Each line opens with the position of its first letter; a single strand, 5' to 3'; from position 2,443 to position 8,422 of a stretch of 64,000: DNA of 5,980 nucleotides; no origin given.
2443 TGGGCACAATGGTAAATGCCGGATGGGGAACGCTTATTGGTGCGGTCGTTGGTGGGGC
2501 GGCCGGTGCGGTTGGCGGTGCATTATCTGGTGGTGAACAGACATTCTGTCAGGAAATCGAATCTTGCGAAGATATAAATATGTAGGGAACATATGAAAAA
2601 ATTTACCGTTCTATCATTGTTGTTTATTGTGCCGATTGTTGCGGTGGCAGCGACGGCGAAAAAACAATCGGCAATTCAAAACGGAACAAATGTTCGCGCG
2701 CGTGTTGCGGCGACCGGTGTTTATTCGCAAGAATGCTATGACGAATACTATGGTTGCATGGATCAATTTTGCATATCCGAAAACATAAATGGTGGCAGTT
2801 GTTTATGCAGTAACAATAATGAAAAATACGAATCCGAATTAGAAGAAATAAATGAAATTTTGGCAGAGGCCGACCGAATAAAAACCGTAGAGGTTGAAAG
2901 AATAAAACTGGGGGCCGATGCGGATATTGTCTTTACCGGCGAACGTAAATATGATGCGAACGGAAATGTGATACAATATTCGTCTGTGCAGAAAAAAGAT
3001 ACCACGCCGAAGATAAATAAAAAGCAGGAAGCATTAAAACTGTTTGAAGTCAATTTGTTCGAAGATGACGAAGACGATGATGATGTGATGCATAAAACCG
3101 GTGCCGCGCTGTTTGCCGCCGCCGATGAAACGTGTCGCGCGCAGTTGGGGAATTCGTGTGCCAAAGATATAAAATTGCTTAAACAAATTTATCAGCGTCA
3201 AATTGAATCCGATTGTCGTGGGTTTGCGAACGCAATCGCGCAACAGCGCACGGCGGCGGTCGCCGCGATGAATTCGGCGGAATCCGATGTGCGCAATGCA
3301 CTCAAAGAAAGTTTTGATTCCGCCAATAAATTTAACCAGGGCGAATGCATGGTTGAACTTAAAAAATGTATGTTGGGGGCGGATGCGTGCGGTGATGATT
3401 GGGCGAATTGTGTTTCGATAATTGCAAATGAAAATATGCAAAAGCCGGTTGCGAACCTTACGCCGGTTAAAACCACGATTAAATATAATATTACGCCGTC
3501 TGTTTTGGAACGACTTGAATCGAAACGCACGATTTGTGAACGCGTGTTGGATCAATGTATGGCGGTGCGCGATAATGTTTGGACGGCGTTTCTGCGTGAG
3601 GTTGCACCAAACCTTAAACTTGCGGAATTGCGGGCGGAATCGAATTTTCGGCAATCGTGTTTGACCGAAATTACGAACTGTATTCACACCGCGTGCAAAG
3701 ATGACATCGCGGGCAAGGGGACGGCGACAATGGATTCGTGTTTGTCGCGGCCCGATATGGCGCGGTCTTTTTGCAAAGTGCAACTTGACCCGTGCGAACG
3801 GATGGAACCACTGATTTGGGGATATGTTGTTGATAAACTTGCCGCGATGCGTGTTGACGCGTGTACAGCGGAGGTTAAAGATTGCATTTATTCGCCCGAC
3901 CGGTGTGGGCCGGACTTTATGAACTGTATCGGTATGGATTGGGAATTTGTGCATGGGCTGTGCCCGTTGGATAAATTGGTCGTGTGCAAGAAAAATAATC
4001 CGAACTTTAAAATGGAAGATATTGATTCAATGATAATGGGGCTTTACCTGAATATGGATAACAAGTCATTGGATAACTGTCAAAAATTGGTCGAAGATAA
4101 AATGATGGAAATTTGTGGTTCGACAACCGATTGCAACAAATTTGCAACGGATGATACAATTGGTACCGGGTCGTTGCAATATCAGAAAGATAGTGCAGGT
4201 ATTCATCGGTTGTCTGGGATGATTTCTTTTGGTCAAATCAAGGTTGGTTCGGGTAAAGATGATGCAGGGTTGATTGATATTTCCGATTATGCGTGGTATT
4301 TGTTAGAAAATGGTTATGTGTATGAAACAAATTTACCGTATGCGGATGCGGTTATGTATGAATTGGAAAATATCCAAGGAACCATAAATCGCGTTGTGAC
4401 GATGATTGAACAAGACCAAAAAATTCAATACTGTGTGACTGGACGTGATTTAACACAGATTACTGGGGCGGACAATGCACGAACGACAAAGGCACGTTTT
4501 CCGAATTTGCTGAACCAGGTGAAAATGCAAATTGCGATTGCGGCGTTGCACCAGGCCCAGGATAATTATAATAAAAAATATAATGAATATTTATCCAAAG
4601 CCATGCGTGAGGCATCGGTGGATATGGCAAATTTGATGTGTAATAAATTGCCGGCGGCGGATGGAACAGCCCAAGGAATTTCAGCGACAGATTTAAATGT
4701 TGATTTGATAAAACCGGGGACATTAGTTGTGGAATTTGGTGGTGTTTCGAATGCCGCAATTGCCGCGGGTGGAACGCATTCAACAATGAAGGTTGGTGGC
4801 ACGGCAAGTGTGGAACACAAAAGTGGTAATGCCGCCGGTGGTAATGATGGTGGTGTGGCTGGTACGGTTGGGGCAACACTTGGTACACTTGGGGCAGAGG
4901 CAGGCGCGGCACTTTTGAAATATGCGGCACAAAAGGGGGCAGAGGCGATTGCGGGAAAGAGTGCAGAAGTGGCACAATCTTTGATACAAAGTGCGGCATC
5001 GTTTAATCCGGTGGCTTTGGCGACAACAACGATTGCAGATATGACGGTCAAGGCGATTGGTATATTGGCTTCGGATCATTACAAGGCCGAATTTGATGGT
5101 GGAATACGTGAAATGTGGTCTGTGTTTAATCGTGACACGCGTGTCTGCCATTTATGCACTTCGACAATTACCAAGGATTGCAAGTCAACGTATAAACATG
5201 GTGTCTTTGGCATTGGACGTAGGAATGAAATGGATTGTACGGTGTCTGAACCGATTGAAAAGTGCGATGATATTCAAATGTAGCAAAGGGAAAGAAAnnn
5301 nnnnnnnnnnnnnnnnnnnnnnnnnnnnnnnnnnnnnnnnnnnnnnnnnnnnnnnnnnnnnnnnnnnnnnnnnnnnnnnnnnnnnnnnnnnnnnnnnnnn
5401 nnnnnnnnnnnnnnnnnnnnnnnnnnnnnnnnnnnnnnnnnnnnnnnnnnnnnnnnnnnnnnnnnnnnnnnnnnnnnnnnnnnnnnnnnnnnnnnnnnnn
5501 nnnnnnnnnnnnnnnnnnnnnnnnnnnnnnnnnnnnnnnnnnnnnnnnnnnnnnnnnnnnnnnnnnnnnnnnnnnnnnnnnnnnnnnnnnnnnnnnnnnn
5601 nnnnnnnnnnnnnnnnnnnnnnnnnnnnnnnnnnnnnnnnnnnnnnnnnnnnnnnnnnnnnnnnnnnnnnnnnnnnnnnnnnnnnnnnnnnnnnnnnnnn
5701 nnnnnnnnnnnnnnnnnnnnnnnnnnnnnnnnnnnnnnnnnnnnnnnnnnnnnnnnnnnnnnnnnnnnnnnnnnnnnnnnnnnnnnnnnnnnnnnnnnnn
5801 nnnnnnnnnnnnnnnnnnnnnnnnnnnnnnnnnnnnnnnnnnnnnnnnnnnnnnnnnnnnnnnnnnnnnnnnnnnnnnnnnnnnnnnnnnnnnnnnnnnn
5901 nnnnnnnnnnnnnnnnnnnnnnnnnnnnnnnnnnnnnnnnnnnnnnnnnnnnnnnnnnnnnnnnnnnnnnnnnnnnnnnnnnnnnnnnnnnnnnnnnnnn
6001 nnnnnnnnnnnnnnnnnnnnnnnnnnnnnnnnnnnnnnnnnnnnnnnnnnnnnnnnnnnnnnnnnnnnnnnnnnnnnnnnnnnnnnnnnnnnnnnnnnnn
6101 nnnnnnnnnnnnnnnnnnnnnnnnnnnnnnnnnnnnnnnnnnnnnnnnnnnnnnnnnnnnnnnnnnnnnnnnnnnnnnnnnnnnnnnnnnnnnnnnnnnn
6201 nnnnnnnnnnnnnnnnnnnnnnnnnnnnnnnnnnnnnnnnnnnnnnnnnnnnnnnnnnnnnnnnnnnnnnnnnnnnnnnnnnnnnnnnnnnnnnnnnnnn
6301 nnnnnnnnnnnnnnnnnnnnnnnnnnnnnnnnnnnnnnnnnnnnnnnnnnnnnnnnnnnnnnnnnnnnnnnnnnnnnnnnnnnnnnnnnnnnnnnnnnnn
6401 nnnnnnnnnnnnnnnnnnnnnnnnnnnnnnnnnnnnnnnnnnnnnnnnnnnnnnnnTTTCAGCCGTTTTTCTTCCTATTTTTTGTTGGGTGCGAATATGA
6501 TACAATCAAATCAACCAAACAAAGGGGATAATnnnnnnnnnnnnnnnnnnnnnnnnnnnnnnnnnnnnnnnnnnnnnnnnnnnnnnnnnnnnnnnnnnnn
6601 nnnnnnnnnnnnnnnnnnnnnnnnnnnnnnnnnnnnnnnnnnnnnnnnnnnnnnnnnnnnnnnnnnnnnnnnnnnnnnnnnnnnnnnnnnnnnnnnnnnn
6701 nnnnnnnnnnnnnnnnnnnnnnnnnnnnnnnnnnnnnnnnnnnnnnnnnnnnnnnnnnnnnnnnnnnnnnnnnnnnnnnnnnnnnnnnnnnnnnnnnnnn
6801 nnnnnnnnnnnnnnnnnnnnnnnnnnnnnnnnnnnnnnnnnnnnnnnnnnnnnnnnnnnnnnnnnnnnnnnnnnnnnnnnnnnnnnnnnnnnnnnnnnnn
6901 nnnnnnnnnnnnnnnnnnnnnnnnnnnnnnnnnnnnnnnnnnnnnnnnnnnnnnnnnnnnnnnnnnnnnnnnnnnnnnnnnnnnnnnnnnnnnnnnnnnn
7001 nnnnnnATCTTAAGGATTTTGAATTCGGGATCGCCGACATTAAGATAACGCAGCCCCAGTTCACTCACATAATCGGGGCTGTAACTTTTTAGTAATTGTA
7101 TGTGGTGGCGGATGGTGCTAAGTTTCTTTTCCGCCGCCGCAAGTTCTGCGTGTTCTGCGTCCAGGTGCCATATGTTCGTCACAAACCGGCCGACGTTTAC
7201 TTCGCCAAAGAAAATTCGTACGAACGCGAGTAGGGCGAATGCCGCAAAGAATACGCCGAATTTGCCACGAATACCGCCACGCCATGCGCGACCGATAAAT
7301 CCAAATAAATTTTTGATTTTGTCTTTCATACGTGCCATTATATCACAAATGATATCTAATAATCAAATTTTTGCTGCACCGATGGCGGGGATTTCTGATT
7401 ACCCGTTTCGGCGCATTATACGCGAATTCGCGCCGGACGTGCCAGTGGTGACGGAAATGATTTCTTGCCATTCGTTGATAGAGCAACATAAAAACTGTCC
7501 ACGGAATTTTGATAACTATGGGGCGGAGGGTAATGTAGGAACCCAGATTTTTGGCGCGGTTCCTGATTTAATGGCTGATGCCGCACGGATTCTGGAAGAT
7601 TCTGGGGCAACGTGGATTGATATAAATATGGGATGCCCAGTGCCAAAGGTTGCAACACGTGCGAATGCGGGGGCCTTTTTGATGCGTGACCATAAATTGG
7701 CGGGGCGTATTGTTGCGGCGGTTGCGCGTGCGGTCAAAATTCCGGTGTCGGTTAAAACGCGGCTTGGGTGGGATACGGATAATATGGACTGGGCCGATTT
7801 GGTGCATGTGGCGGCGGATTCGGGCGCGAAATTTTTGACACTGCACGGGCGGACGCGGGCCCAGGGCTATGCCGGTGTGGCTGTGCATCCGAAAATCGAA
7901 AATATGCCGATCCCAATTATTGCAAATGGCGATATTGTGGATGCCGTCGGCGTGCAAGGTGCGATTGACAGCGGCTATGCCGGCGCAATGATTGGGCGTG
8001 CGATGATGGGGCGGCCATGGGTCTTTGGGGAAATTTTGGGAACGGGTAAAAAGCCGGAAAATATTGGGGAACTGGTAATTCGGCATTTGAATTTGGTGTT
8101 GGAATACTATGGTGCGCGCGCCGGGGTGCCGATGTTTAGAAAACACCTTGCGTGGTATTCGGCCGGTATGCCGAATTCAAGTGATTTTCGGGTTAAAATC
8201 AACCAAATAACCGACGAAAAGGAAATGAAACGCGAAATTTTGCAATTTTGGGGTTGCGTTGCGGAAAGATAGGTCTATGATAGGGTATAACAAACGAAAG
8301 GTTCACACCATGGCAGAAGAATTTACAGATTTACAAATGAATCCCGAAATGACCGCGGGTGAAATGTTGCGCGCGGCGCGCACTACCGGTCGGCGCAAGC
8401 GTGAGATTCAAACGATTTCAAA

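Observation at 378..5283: Tandem giant cysteine-rich secreted proteins: founders of a four-member paralog family with no recognisable fold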

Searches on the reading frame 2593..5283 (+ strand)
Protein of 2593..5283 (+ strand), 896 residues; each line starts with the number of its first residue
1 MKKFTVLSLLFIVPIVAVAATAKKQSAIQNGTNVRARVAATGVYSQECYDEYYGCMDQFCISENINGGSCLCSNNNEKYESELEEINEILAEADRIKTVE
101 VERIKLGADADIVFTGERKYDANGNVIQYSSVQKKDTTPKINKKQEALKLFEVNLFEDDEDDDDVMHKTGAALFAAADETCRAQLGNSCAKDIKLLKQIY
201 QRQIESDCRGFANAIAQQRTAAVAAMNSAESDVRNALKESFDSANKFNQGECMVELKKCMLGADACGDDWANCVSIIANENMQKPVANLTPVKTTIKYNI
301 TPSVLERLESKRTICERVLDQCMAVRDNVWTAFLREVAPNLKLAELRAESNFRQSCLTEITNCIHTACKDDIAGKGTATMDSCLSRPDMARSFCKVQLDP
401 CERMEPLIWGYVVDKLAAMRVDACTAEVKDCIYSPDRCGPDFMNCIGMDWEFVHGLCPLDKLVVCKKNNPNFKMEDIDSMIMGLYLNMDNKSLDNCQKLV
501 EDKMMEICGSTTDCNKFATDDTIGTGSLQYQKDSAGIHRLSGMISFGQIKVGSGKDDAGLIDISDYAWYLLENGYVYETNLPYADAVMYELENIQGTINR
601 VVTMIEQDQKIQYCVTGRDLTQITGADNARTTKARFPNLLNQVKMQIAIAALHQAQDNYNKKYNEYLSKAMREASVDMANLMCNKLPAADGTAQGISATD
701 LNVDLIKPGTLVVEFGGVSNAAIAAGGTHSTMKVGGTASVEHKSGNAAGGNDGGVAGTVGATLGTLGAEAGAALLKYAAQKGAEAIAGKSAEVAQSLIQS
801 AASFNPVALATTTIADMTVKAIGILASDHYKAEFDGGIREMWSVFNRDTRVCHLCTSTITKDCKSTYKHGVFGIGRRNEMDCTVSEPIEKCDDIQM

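Call 4: search_protein_families(library=pfam, proteins=[window:2593-5283:+], max_evalue=1)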
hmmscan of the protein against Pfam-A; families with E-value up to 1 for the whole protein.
window:2593-5283:+ (896 aa): 0 families

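Call 5: search_protein_families(library=ncbifam, proteins=[window:2593-5283:+], max_evalue=1)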
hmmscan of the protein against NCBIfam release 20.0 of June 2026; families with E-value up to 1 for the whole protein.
window:2593-5283:+ (896 aa): 1 family
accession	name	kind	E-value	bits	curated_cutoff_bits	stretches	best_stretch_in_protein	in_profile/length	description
NF010082.0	PRK13567.1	equivalog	0.04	12.6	576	0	564-677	128-244/468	anthranilate synthase component I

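Call 10: find_homologous_proteins(query=window:2593-5283:+)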
Query window:2593-5283:+ (896 aa): 1208 proteins with E <= 0.001 among 8000 candidates; the best 120 are listed.
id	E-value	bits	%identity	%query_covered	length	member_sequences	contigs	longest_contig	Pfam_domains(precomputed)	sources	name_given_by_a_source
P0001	0.0e+0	1956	96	100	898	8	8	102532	-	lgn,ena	-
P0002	0.0e+0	1907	93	100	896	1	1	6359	-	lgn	-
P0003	0.0e+0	1890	90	100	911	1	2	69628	-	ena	-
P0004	0.0e+0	1847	91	100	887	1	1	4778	-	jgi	-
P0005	0.0e+0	1798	87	100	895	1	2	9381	-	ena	-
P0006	0.0e+0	1749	87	100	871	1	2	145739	-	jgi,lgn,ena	jgi:hypothetical protein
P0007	0.0e+0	1432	74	100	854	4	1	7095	-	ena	-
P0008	0.0e+0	1409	73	100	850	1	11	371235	-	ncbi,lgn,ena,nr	ncbi:MAG: hypothetical protein IJL21_04800 [Alphaproteobacteria bacterium]|nr:hypothetical protein [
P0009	0.0e+0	1407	69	100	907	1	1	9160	-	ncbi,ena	-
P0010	0.0e+0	1406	72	100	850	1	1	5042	-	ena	-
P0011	0.0e+0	1400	72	100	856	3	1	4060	-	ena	-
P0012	0.0e+0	1397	71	100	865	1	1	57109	-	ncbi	-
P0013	0.0e+0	1379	79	84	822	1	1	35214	-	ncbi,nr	ncbi:MAG: hypothetical protein II179_00830 [Alphaproteobacteria bacterium]|nr:hypothetical protein [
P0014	0.0e+0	1374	71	100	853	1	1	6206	-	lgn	-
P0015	0.0e+0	1371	70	100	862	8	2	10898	-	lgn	-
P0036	0.0e+0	1178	60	100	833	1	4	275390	-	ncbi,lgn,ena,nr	ncbi:MAG: hypothetical protein J5742_01125 [Alphaproteobacteria bacterium]|nr:hypothetical protein [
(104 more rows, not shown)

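Call 17: find_encoding_contigs(protein=P0036, flank=10000, max_places=2)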
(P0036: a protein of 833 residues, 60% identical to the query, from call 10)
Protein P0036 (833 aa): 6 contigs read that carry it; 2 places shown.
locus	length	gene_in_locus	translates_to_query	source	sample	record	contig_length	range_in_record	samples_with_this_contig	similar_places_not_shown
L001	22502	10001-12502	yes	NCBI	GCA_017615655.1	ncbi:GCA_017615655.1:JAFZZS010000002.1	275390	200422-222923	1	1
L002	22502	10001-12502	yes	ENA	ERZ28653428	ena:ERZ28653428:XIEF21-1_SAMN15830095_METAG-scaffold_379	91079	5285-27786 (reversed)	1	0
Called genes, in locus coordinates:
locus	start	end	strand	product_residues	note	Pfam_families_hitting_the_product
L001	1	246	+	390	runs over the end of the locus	PF00162:PGK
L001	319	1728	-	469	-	PF13623:SurA_N_2, PF13624:SurA_N_3, PF13145:Rotamase_2, PF00639:Rotamase (faint)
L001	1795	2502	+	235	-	PF00121:TIM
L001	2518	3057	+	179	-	PF01025:GrpE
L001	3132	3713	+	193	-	PF00574:CLP_protease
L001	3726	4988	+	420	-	PF06689:zf-C4_ClpX, PF00493:MCM (weak), PF01078:Mg_chelatase (faint), PF05496:RuvB_N (weak), PF00004:AAA, PF07724:AAA_2, PF07728:AAA_5 (weak), PF10431:ClpB_D2-small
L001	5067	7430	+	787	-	-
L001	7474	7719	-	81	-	PF01176:eIF-1a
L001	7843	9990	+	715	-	-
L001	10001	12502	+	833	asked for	-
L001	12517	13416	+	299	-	PF05552:MS_channel_1st_1, PF00924:MS_channel_2nd, PF21082:MS_channel_3rd (weak)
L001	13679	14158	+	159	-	PF03073:TspO_MBR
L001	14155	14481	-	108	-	-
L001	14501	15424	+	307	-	PF01207:Dus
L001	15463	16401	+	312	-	PF13413:HTH_25, PF13464:RodZ_C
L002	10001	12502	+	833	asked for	-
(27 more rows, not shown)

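Call 20: predict_structure(alignment_id=A1)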
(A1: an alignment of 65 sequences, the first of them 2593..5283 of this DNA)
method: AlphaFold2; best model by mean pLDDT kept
length: 896 residues; sequences in the alignment: 65
mean_pLDDT: 66.3   pTM: 0.42
mean pLDDT of the five models: 66.3, 64.3, 61.5, 60.5, 60.4
residues with pLDDT >= 90: 13; 70-90: 441; 50-70: 268; < 50: 174
segments of 3 or more residues with pLDDT < 50: 1-41, 128-164, 288-292, 376-378, 418-421, 691-693, 727-738, 740-770, 797-826
pLDDT, mean of each block of 10 residues (from residue 1): 34 29 27 41 65 78 66 81 82 78 62 55 52 40 39 30 56 81 71 79 80 81 82 73 67 84 81 74 53 56 80 78 74 80 73 68 69 54 65 76 67 56 63 72 63 69 64 69 62 65 74 70 85 82 87 81 87 79 86 88 81 70 55 69 85 89 90 85 70 59 74 83 57 42 39 31 38 75 60 49 36 26 44 68 79 82 65 55 73 84
secondary structure, 60 per line:
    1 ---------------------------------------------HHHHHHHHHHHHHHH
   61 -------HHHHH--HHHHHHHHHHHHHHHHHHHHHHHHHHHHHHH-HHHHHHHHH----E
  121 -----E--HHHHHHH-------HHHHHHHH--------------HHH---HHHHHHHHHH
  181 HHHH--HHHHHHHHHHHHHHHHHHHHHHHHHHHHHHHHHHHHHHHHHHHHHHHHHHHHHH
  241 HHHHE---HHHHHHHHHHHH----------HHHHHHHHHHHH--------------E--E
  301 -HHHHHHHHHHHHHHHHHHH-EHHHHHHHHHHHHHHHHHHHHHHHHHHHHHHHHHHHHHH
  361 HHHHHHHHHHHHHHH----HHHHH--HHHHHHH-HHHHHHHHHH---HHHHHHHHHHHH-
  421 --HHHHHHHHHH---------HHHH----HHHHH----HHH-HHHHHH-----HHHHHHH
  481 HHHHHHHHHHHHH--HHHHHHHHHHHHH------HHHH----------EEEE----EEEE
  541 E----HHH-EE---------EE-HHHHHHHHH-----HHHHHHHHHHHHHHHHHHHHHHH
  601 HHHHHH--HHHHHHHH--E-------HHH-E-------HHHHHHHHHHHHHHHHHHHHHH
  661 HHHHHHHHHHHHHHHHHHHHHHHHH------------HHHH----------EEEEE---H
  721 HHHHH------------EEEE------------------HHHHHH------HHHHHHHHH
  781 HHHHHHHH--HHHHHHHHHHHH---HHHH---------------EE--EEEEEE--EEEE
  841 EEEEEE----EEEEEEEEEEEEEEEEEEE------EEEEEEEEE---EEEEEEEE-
elements in order (helices of 4 or more, strands of 3 or more residues): H46-60 H68-72 H75-105 H107-115 H129-135 H143-150 H171-184 H187-244 H249-260 H271-282 H302-320 H323-375 H380-384 H387-393 H395-404 H408-419 H423-432 H442-445 H450-454 H463-468 H474-493 H496-508 H515-518 E529-532 E537-541 H564-572 H578-606 H609-616 H639-685 H698-701 E712-716 H720-725 E738-741 H760-765 H772-788 H791-802 H806-809 E829-834 E837-846 E851-869 E876-884 E888-895
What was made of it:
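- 2593..5283 (+): Gene B: 896 aa exported protein with 36 Cys, tandem to A (7-nt gap). AF2 model: long helices plus a small C-terminal beta domain, pLDDT 66 (call 20).
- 5077..5280 (+): B C-terminal five-Cys beta domain (aa 829-896) containing CHLC and ending ...CDDIQM. AF2 strands 829-895 with pLDDT about 68-85 (call 20).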

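Call 22: search_solved_structures(query=A1, max_evalue=1)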
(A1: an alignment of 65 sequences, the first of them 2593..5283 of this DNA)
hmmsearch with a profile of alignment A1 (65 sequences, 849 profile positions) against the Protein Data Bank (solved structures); distinct sequences matched with E-value up to 1: 0.

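Call 23: fold_search(model_id=the predicted structure, library=pdb)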
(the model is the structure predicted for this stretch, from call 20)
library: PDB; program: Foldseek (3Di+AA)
matches with E <= 10: 79; with E <= 0.001: 0
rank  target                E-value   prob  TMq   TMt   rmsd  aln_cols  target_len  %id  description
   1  8p94_V                1.1e+00  0.16  0.06  0.15  23.6       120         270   13  Cryo-EM structure of cortactin stabilized Arp2/3-complex nucleated actin branches (released 2024-01-03)
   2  6yfc_AA               1.3e+00  0.25  0.05  0.25  15.7        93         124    6  Virus-like particle of bacteriophage AVE019 (released 2020-09-02)
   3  8glv_Mm               1.3e+00  0.06  0.09  0.04  35.6       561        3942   10  96-nm repeat unit of doublet microtubules from Chlamydomonas reinhardtii flagella (released 2023-05-31)
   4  7lnp_E                1.6e+00  0.21  0.04  0.06  14.5        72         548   11  Structure of the exo-alpha-L-galactosidase BpGH29 (D264N mutant) from Bacteroides plebeius in complex with paranitroph (released 2022-02-09)
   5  3aa0_B                1.6e+00  0.15  0.06  0.14   7.4        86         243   17  Crystal structure of Actin Capping Protein in complex with the Cp-binding motif derived from CARMIL (released 2010-08-04)
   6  5nzr_G                1.6e+00  0.02  0.06  0.07  39.1       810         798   10  The structure of the COPI coat leaf (released 2017-06-28)
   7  6yft_AA               1.7e+00  0.09  0.04  0.21  13.7        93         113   13  Virus-like particle of Wenzhou levi-like virus 1 (released 2020-09-02)
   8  6yfk_AA               1.9e+00  0.25  0.06  0.24   9.2        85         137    6  Virus-like particle of bacteriophage ESE007 (released 2020-09-02)
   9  8f8q_H                2.1e+00  0.12  0.05  0.13   9.7        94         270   15  Cryo-EM structure of the CapZ-capped barbed end of F-actin (released 2023-06-07)
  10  6yfn_AA               2.3e+00  0.25  0.06  0.26   7.8        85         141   12  Virus-like particle of bacteriophage ESE058 (released 2020-09-02)
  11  3lk3_B                2.3e+00  0.15  0.06  0.17   6.2        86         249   15  Crystal structure of CapZ bound to the CPI and CSI uncapping motifs from CARMIL (released 2010-04-07)
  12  5afu_L                2.4e+00  0.11  0.06  0.14   7.4        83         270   18  Cryo-EM structure of dynein tail-dynactin-BICD2N complex (released 2015-03-11)
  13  9bli_B                2.5e+00  0.21  0.06  0.18   6.4        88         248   15  Crystal structure of Actin capping protein in complex with a fragment of Legionella pneumophila RavB (released 2025-05-07)
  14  6yfn_AB               2.9e+00  0.21  0.06  0.26   7.5        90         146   14  Virus-like particle of bacteriophage ESE058 (released 2020-09-02)
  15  1bms_A                2.9e+00  0.11  0.05  0.21   9.5        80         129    9  CRYSTAL STRUCTURE OF MS2 CAPSIDS WITH MUTATIONS IN THE SUBUNIT FG LOOP (released 1996-03-08)
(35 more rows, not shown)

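Call 46: find_encoding_contigs(protein=window:2593-5283:+, flank=10000, max_places=1)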
Protein window:2593-5283:+ (896 aa): no gene with exactly this product is on record in the collection.

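Call 82: search_protein_families(library=phrogs, proteins=[window:2593-5283:+], max_evalue=0.01)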
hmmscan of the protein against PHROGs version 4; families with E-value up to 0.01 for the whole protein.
window:2593-5283:+ (896 aa): 0 families

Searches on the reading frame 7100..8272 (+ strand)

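Call 11: search_protein_families(library=ncbifam, proteins=[window:7100-8272:+], max_evalue=0.001)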
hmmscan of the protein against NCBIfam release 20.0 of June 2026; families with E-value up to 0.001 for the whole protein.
window:7100-8272:+ (390 aa): 7 families
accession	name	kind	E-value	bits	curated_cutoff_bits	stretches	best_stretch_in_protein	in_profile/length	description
TIGR00737.1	nifR3_yhdG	equivalog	1.4e-85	287.3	293.3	1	85-387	5-318/319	tRNA dihydrouridine synthase DusB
NF008774.0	PRK11815.1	equivalog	3.8e-33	114.8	269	1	82-381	7-321/337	tRNA dihydrouridine(20/20a) synthase DusA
TIGR00742.1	yjbN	subfamily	9.5e-26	90.9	397.2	1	89-253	2-165/318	tRNA dihydrouridine(20/20a) synthase DusA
NF007838.0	PRK10550.1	equivalog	1.8e-23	83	395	1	90-304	3-229/312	tRNA dihydrouridine(16) synthase DusC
TIGR01037.2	pyrD_sub1_fam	subfamily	4.1e-06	26.1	270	1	146-248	93-188/300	dihydroorotate dehydrogenase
NF005574.0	PRK07259.1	equivalog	6.9e-05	21.9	269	1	148-247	99-190/304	dihydroorotate dehydrogenase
NF006183.0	PRK08318.1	equivalog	0.00039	19.3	335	0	159-219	116-174/422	NAD-dependent dihydropyrimidine dehydrogenase subunit PreA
